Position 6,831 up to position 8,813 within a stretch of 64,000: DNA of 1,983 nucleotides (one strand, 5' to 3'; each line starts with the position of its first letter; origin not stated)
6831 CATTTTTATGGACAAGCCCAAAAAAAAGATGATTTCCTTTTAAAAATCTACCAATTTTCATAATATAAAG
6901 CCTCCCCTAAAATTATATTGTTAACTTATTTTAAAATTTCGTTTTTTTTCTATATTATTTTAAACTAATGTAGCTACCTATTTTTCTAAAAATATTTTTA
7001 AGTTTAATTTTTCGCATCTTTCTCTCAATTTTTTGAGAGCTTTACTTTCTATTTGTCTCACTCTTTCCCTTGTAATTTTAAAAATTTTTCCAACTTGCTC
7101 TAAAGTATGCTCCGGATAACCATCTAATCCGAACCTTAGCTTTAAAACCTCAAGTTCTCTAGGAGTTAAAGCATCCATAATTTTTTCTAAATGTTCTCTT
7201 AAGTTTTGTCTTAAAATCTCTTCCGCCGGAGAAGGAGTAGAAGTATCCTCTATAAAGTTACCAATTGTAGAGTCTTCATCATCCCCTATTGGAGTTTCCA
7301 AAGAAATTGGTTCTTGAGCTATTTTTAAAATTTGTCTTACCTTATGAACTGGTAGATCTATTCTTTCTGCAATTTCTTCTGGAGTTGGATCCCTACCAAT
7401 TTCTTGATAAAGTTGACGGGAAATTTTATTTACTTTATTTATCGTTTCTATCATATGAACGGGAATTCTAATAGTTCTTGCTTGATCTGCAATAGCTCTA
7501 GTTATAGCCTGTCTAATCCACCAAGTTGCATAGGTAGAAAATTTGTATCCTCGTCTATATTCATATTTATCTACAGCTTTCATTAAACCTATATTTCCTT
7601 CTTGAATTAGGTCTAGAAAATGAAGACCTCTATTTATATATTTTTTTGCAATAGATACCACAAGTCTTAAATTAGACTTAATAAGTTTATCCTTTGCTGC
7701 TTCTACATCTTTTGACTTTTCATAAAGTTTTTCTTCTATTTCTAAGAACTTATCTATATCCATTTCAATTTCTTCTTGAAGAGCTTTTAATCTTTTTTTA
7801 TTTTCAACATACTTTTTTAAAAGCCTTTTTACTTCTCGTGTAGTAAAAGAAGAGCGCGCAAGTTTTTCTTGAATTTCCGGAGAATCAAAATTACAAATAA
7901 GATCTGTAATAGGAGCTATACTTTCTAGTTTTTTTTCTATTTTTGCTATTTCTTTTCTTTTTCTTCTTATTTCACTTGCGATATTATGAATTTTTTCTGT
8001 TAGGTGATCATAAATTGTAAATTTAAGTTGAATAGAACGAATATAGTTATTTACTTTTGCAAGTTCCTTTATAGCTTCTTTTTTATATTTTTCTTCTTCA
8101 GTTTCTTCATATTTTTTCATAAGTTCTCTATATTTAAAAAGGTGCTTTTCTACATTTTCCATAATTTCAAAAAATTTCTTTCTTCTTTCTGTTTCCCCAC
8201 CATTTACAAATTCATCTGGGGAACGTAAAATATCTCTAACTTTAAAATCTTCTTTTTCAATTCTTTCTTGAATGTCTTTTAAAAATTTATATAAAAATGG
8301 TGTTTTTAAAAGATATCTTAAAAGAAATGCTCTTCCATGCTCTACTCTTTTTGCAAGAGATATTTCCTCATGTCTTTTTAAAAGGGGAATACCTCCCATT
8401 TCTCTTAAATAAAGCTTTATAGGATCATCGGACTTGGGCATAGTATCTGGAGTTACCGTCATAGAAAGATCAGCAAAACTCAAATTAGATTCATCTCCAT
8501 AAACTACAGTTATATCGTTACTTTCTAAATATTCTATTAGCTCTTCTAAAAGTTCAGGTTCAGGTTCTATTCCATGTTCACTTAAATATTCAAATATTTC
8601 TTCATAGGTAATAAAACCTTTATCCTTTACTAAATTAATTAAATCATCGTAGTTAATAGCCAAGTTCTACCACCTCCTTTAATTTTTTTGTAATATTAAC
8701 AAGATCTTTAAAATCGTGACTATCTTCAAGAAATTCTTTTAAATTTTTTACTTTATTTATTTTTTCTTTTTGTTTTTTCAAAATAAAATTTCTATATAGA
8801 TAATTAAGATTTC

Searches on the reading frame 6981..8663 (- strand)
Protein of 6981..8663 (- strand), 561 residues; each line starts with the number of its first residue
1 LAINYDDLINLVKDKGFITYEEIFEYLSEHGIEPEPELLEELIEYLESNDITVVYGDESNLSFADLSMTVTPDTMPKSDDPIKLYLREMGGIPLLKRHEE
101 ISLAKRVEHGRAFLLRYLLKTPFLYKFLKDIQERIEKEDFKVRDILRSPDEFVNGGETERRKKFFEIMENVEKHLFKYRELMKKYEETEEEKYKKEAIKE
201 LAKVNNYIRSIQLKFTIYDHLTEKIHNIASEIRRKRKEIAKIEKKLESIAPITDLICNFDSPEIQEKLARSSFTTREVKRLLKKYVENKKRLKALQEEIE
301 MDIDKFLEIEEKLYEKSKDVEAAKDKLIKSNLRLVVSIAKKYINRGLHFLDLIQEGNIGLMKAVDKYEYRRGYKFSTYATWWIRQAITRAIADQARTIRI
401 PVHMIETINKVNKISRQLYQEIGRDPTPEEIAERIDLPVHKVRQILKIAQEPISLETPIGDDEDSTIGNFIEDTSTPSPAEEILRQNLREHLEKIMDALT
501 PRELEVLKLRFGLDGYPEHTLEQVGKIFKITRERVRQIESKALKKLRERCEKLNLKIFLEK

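Call 53: search_protein_families(library=pfam, proteins=[window:6981-8663:-], max_evalue=0.00001)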
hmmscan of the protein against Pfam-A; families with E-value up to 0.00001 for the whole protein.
window:6981-8663:- (561 aa): 5 families
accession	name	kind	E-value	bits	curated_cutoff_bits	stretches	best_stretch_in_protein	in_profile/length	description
PF04539.22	Sigma70_r3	-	1.7e-29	102.2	25.3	1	406-482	1-77/78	Sigma-70 region 3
PF04545.22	Sigma70_r4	-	6.3e-23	80.5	24.1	1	496-548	2-50/50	Sigma-70, region 4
PF04542.20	Sigma70_r2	-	8.4e-23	80.4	24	1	327-397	1-71/71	Sigma-70 region 2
PF00140.25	Sigma70_r1_2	-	6e-13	48.9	22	1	80-111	1-32/34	Sigma-70 factor, region 1.2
PF03979.19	Sigma70_r1_1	-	5.3e-08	33.1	22.5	1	7-59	9-59/81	Sigma-70 factor, region 1.1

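Call 61: list_cluster_members(proteins=[window:6981-8663:-, window:13262-14428:-, window:22690-23340:+, window:25480-26406:+, window:33873-34148:+, window:34522-35343:+])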
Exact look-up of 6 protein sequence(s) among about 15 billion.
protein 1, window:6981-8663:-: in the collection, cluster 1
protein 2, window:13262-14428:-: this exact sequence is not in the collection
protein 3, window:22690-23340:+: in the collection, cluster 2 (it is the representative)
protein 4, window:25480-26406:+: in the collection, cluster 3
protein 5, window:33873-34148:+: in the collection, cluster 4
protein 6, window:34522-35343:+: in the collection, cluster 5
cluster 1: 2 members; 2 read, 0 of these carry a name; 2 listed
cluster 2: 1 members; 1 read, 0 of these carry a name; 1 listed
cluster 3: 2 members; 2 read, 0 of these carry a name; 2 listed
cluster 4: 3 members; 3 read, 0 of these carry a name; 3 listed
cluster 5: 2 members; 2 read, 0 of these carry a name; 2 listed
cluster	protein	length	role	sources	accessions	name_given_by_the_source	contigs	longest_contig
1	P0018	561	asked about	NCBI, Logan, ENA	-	-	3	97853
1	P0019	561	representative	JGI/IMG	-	-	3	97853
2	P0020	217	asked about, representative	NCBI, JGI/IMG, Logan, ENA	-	-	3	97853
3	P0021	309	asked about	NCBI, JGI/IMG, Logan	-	-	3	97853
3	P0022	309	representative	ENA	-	-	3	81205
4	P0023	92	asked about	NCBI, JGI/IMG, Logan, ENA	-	-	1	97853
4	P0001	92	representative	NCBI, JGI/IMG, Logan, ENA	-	-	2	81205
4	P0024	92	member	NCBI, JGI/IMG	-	-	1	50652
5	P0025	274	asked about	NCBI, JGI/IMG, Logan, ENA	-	-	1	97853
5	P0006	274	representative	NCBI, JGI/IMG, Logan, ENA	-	-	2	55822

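Call 63: search_solved_structures(query=window:6981-8663:-, max_evalue=1e-40)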
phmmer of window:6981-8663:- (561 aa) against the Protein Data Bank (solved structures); distinct sequences matched with E-value up to 1e-40: 56.
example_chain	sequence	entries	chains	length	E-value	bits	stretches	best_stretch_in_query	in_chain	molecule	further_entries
7xya_F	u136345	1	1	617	1.9e-121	409.9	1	138-560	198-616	RNA polymerase sigma factor RpoD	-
7ye1_F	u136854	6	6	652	5.6e-118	398.4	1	285-560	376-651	RNA polymerase sigma factor RpoD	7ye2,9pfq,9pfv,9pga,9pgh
9gdo_F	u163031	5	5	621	2e-115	390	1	200-560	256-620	RNA polymerase sigma factor RpoD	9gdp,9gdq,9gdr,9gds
8ad1_F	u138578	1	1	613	6.5e-114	385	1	196-559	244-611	RNA polymerase sigma factor RpoD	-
3iyd_F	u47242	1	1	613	9.1e-114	384.5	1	196-559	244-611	RNA polymerase sigma factor rpoD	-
8ftd_L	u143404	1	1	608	1e-113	384.4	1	176-559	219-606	RNA polymerase sigma factor RpoD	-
4jk1_X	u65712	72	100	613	4.5e-113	382.2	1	196-559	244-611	Escherichia coli RNA polymerase sigma70 subunit | RNA polymerase sigma factor RpoD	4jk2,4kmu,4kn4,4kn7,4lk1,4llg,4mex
6n57_L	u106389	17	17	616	4.5e-113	382.2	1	196-559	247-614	RNA polymerase sigma factor RpoD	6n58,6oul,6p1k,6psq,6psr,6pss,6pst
7ubm_F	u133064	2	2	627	5e-113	382.1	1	196-559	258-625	RNA polymerase sigma factor RpoD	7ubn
4jkr_F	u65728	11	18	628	5.1e-113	382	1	196-559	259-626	RNA polymerase sigma factor RpoD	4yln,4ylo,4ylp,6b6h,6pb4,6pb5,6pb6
7bef_F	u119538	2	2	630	5.2e-113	382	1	196-559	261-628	RNA polymerase sigma factor RpoD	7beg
6ldi_F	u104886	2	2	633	5.3e-113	382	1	196-559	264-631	RNA polymerase sigma factor RpoD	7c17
6n60_F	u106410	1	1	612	6.2e-113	381.8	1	289-559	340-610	RNA polymerase sigma factor RpoD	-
6n61_F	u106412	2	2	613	6.3e-113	381.7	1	196-559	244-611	RNA polymerase sigma factor RpoD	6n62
4ljz_F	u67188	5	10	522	3e-112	379.5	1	196-559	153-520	RNA polymerase sigma factor RpoD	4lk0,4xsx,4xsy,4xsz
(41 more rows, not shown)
